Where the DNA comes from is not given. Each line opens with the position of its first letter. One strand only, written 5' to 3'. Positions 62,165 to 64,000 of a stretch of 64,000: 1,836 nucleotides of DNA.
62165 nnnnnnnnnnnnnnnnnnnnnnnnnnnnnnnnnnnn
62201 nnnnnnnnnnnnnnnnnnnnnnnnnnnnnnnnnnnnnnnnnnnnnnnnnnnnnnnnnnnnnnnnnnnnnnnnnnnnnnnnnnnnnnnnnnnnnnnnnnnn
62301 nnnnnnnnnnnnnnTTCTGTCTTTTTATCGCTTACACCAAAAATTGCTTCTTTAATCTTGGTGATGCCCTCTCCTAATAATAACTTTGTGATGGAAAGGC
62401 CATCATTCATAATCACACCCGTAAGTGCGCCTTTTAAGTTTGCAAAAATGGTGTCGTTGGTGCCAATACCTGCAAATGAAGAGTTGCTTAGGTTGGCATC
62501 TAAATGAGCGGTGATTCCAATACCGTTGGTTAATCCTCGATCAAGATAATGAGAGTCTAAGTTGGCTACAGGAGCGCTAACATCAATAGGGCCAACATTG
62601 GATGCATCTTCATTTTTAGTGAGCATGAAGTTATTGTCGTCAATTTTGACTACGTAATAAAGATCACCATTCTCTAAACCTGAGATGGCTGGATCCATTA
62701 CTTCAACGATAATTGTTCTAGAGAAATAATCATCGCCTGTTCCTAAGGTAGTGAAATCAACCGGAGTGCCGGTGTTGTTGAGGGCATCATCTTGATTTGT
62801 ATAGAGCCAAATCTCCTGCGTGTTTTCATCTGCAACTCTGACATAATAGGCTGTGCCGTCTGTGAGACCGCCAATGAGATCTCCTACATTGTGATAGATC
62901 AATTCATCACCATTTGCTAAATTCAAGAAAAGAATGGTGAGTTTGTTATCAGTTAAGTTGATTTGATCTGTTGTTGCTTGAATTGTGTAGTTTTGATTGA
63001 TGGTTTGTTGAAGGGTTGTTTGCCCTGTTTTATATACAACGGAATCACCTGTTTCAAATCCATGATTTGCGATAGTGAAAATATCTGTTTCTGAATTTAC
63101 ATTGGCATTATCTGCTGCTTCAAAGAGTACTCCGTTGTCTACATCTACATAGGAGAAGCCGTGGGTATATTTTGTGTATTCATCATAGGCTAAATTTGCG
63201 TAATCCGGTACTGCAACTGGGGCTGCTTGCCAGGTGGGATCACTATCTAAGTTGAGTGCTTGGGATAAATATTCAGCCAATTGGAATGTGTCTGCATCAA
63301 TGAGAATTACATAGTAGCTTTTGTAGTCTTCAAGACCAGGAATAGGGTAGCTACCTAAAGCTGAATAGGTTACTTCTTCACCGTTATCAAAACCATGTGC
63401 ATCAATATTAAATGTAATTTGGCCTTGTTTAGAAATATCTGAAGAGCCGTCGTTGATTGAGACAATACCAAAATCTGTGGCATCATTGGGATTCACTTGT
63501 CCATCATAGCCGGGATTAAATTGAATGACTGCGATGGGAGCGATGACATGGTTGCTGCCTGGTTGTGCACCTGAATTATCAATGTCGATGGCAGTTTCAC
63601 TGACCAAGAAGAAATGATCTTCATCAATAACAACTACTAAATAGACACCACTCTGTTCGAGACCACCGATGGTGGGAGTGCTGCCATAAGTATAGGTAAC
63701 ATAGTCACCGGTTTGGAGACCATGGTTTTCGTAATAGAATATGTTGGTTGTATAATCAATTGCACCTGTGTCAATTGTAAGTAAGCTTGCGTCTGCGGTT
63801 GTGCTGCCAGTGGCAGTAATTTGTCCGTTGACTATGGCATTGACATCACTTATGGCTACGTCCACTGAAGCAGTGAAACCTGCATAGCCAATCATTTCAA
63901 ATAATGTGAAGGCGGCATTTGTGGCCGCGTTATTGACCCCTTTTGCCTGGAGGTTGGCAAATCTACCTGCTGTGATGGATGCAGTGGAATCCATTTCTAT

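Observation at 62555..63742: Recurring ~55-aa module '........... ... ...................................' in the giant protein that I do not recognise as a known domain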

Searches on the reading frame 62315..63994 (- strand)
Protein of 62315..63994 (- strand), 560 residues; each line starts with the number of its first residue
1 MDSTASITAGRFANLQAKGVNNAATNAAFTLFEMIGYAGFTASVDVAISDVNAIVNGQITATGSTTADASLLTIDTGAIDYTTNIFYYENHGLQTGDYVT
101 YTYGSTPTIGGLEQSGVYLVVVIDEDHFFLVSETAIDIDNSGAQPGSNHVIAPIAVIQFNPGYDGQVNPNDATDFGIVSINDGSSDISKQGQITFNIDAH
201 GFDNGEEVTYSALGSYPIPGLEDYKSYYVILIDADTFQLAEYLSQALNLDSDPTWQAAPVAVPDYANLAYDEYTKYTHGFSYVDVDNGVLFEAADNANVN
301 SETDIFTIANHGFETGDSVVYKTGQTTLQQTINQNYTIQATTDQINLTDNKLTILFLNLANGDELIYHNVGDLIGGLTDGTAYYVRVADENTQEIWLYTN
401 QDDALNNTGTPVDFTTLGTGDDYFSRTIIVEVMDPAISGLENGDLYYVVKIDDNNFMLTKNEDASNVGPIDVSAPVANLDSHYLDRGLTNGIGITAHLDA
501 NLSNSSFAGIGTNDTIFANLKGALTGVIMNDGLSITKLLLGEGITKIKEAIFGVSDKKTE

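Call 92: find_homologous_proteins(query=window:62315-63994:-, max_evalue=0.000001)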
Query window:62315-63994:- (560 aa): 2 proteins with E <= 0.000001 among 8000 candidates.
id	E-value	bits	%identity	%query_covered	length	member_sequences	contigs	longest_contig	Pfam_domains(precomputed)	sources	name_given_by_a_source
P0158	9.0e-26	109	28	69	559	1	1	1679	-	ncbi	ncbi:MAG: hypothetical protein AAFX40_19095, partial [Cyanobacteria bacterium J06639_1]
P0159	3.6e-25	107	29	70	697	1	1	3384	-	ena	-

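Call 94: find_related_loci(query=window:62315-63994:-, collection=metagenome_contigs, flank=10000)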
Query window:62315-63994:- (560 aa) in metagenome_contigs; peptide patterns used: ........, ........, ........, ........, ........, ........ (x = any residue, [..] = any of these).
207 stretches matched a pattern, but none encodes a relative of the query by tblastn (E <= 1e-3).

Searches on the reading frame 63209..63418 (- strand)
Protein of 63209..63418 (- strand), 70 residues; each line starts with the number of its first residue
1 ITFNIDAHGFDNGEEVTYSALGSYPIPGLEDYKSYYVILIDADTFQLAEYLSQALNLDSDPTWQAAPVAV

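Call 95: predict_structure(alignment_id=A6)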
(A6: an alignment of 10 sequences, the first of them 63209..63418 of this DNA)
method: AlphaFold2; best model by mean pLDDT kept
length: 70 residues; sequences in the alignment: 10
mean_pLDDT: 82.0   pTM: 0.67
mean pLDDT of the five models: 82.0, 81.3, 81.0, 80.1, 58.2
residues with pLDDT >= 90: 31; 70-90: 25; 50-70: 6; < 50: 8
segments of 3 or more residues with pLDDT < 50: 59-61
pLDDT, mean of each block of 10 residues (from residue 1): 88 93 86 93 92 74 49
secondary structure, 60 per line:
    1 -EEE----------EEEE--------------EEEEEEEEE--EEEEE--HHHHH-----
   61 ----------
elements in order: E2-4 E15-18 E33-41 E44-48 H51-55
